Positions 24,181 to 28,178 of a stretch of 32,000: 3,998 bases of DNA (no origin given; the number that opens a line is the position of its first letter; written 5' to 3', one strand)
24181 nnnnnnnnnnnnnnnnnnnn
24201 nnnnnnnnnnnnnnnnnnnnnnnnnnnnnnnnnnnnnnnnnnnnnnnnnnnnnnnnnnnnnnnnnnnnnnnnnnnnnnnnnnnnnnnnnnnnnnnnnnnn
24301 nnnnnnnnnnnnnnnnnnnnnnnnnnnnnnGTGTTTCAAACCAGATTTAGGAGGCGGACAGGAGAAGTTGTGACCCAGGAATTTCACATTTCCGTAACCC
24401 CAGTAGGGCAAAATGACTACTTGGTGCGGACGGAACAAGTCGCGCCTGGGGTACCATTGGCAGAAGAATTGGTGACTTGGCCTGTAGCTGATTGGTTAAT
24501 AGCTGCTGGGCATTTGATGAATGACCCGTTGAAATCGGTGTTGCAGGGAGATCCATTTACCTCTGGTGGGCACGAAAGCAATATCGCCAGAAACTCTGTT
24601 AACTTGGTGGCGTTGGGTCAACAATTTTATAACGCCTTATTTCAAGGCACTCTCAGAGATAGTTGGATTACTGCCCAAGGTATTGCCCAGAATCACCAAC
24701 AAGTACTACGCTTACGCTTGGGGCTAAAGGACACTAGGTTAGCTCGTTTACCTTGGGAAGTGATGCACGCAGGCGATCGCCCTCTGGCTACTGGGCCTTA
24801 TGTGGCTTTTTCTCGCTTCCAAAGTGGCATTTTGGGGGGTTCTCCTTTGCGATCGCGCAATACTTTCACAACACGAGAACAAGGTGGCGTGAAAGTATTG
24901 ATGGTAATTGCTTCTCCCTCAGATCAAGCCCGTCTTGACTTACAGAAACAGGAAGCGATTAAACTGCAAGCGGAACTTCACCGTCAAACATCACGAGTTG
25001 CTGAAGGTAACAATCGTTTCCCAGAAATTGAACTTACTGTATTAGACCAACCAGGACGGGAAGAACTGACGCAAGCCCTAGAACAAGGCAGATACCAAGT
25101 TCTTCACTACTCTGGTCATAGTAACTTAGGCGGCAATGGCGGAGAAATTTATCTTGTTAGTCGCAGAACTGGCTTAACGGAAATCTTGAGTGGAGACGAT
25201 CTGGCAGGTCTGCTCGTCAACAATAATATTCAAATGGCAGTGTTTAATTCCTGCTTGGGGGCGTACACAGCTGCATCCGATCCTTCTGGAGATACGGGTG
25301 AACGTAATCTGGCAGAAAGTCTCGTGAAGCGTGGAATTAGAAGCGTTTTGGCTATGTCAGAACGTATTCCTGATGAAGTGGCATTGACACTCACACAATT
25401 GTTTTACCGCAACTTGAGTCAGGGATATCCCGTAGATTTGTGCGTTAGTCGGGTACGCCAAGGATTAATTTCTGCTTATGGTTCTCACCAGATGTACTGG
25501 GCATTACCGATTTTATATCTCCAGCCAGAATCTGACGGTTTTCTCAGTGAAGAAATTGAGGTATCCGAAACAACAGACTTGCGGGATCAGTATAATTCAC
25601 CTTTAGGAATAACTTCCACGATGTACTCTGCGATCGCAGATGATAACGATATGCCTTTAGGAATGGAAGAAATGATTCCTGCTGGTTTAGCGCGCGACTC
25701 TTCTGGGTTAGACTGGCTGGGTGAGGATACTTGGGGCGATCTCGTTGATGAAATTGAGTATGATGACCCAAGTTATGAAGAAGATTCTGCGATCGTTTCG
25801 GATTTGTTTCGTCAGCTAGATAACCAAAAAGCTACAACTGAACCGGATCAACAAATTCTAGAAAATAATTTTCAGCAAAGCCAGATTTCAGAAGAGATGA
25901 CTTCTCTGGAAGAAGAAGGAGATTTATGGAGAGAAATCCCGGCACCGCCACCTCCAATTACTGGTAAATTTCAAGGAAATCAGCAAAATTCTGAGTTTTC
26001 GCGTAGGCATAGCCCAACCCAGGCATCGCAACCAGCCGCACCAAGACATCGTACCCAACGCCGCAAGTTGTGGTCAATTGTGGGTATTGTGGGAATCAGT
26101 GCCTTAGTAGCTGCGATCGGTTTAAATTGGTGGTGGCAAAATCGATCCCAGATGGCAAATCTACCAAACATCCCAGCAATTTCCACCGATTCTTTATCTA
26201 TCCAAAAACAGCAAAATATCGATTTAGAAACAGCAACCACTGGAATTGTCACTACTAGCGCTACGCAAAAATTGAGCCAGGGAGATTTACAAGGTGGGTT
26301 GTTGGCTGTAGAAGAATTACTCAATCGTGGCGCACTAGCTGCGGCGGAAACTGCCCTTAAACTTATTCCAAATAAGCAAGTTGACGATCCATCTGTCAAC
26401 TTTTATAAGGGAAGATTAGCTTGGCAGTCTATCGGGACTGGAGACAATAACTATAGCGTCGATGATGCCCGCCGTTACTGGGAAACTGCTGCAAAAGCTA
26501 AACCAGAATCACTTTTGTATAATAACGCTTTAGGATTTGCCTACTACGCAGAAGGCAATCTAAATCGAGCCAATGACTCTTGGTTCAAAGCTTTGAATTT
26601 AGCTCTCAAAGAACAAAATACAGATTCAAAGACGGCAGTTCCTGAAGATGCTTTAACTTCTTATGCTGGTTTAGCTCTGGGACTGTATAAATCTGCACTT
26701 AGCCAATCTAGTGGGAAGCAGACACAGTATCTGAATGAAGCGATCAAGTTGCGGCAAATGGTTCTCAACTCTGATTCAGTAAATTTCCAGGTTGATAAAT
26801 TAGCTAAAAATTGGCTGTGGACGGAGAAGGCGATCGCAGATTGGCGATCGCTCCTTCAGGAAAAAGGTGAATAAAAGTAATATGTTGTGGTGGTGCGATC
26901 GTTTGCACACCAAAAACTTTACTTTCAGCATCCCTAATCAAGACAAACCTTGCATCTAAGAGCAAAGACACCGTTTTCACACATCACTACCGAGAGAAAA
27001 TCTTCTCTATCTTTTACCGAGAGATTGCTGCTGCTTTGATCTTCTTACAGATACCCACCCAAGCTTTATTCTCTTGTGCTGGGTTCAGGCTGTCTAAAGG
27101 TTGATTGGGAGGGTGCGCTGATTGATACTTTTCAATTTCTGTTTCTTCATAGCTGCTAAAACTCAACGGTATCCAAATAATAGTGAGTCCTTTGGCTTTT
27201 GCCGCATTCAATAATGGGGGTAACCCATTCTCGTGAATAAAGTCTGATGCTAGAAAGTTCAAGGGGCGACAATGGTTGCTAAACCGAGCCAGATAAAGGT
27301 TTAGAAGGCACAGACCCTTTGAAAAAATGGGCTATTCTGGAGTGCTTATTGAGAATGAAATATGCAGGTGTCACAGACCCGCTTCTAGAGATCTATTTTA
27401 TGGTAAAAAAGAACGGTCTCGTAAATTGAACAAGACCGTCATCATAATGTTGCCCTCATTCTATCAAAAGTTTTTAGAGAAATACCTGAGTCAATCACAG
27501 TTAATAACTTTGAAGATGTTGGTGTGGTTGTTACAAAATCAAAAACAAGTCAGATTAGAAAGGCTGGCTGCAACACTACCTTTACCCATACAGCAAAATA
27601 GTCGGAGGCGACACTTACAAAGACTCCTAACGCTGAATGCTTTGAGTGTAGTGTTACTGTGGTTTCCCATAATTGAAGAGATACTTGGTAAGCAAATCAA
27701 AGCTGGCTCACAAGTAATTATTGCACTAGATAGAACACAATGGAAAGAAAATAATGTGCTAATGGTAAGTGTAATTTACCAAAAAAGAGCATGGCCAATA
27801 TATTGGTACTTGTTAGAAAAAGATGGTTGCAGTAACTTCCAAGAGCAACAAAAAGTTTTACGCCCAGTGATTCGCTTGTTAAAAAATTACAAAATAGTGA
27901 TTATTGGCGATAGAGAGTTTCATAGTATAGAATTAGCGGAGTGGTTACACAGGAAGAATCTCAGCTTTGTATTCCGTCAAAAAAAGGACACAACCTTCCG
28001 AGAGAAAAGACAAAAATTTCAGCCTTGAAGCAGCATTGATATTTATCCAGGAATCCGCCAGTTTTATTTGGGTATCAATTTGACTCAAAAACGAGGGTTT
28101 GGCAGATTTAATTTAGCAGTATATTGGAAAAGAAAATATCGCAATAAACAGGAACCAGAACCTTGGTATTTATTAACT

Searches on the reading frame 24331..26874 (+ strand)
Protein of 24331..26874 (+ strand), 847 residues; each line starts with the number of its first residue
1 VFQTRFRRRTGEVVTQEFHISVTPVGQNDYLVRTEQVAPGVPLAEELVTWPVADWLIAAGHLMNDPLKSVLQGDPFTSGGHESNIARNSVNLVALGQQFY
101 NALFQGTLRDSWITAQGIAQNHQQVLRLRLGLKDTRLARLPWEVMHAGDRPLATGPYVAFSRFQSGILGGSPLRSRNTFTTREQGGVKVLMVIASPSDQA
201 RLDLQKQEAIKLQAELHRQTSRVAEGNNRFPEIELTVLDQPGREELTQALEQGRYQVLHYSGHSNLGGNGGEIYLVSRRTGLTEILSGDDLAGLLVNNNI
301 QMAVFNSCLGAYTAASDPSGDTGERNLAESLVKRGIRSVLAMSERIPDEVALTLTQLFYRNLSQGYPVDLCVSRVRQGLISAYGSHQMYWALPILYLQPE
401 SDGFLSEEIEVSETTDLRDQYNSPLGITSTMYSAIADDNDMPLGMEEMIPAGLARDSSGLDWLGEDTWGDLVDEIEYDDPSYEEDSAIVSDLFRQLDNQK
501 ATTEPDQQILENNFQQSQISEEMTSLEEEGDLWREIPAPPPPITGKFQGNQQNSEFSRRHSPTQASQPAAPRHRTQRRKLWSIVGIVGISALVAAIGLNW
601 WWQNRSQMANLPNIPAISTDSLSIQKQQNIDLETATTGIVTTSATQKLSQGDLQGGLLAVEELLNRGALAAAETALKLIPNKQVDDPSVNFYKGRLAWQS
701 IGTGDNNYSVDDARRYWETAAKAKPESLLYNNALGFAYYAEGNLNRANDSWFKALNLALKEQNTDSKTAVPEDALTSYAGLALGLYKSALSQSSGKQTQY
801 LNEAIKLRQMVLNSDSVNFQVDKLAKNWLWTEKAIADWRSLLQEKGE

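Call 8: search_protein_families(library=pfam, proteins=[window:24331-26874:+])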
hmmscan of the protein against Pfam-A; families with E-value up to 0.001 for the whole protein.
window:24331-26874:+ (847 aa): 1 family
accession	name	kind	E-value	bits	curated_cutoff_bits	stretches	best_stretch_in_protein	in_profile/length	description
PF12770.12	CHAT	-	4.4e-26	92.4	24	1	94-395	2-286/289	CHAT domain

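Call 10: search_protein_families(library=ncbifam, proteins=[window:24331-26874:+])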
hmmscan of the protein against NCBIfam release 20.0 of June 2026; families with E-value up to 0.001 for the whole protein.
window:24331-26874:+ (847 aa): 1 family
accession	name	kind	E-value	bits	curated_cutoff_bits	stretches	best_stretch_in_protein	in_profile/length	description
NF045509.1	CellDiv_HetF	equivalog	0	1471.5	1200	1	15-845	2-835/836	cell division protein HetF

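Call 16: find_related_loci(query=window:24370-26874:+, collection=genome_contigs, flank=6000)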
Query window:24370-26874:+ (834 aa) in genome_contigs; peptide patterns used: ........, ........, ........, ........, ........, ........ (x = any residue, [..] = any of these).
350 stretches matched a pattern; 315 encode a relative of the query (tblastn E <= 1e-3); the best 80 are kept; 80 distinct loci.
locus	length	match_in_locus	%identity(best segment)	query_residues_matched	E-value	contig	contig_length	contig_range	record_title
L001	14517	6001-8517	97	1-834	0e+0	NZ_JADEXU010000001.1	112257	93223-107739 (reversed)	Nostoc sp. LEGE 12450 NODE_1_length_112257_cov_6.63419, whole genome shotgun sequence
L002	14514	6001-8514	96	1-832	0e+0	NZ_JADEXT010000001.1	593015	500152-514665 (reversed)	Nostoc sp. LEGE 12447 NODE_4_length_59, whole genome shotgun sequence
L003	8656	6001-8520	95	1-834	0e+0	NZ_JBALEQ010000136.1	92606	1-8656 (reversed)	MAG: Nostoc sp. isolate P8256 bin 3 NODE_170_length_92606_cov_168.053831, whole genome shotgun sequence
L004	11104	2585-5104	92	1-834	0e+0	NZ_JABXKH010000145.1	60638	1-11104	MAG: Nostoc sp. NMS2 NODE_824_length_60638_cov_259.062, whole genome shotgun sequence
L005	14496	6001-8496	90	1-834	0e+0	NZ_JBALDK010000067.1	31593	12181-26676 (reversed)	MAG: Nostoc sp. isolate P1574 bin 1 NODE_229_length_31593_cov_22.809734, whole genome shotgun sequence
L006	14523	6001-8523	89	1-834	0e+0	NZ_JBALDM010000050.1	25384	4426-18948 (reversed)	MAG: Nostoc sp. isolate P2039 bin 23 NODE_543_length_25384_cov_148.723556, whole genome shotgun sequence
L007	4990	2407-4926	89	1-834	0e+0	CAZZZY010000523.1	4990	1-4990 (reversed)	MAG: uncultured Acetobacteraceae bacterium isolate Green_W.bin.2 genome assembly, contig: NODE_1502_length_4990_cov_7.61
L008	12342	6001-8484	91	3-834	0e+0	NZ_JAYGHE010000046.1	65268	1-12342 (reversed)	Nostoc sp. UHCC 0252 00046__length=65268, whole genome shotgun sequence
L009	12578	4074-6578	90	1-834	0e+0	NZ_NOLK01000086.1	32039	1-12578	Nostoc sp. 'Peltigera membranacea cyanobiont' 232 scaffold86, whole genome shotgun sequence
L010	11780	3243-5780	89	1-834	0e+0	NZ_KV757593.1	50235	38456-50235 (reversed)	Nostoc sp. KVJ20 contig_57, whole genome shotgun sequence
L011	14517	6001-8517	88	1-834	0e+0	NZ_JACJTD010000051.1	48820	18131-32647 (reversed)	Nostoc foliaceum FACHB-393 contig51, whole genome shotgun sequence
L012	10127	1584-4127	89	1-834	0e+0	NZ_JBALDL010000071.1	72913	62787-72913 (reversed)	MAG: Nostoc sp. isolate P2037 bin 28 NODE_347_length_72913_cov_103.953555, whole genome shotgun sequence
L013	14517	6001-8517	87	1-834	0e+0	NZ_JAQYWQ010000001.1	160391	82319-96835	MAG: Nostoc sp. S13 S13_NODE_1_length_160391_cov_43.0196, whole genome shotgun sequence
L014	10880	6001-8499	88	1-834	0e+0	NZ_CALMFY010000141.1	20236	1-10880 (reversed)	MAG: uncultured Nostoc sp. isolate SRR13685151_bin.36_CONCOCT_v1.1_MAG NODE_131_length_20236_cov_15.242406, whole genome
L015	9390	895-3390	86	1-834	0e+0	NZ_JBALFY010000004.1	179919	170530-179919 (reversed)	MAG: Nostoc sp. isolate S62 bin 9 NODE_10_length_179919_cov_30.886378, whole genome shotgun sequence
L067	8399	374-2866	86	1-833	0e+0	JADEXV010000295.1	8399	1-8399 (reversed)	Nostocales cyanobacterium LEGE 12452 NODE_363_length_8399_cov_4.53107, whole genome shotgun sequence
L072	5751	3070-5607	82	1-834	0e+0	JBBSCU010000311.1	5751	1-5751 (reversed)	MAG: Chroococcales cyanobacterium isolate metawrap_la6_45 metawrap_la6_45_K_156611_L_5751_cov_41.4708, whole genome shot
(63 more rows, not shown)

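Call 47: find_encoding_contigs(protein=window:24370-26871:+, flank=3000, max_places=3)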
Protein seq(834 aa) (834 aa): 22 contigs read that carry it; 3 places shown.
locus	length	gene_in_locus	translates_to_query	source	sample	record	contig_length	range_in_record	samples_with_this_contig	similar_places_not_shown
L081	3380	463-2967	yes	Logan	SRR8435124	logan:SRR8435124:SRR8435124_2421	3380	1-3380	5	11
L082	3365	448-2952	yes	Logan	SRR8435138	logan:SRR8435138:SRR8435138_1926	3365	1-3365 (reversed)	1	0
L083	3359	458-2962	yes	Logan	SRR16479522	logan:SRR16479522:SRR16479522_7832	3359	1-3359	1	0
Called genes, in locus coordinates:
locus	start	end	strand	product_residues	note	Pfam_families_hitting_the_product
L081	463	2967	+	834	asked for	PF12770:CHAT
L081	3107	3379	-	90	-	?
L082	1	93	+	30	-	?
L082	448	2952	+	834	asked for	PF12770:CHAT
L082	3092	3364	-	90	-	?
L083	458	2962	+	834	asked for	PF12770:CHAT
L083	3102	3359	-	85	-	?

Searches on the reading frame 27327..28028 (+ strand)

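Call 8: search_protein_families(library=pfam, proteins=[window:27327-28028:+])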
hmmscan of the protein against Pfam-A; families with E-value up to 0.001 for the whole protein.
window:27327-28028:+ (233 aa): 1 family
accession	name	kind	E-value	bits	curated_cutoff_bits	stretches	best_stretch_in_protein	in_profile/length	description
PF01609.27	DDE_Tnp_1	-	2.1e-05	24.8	23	1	176-227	63-115/200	Transposase DDE domain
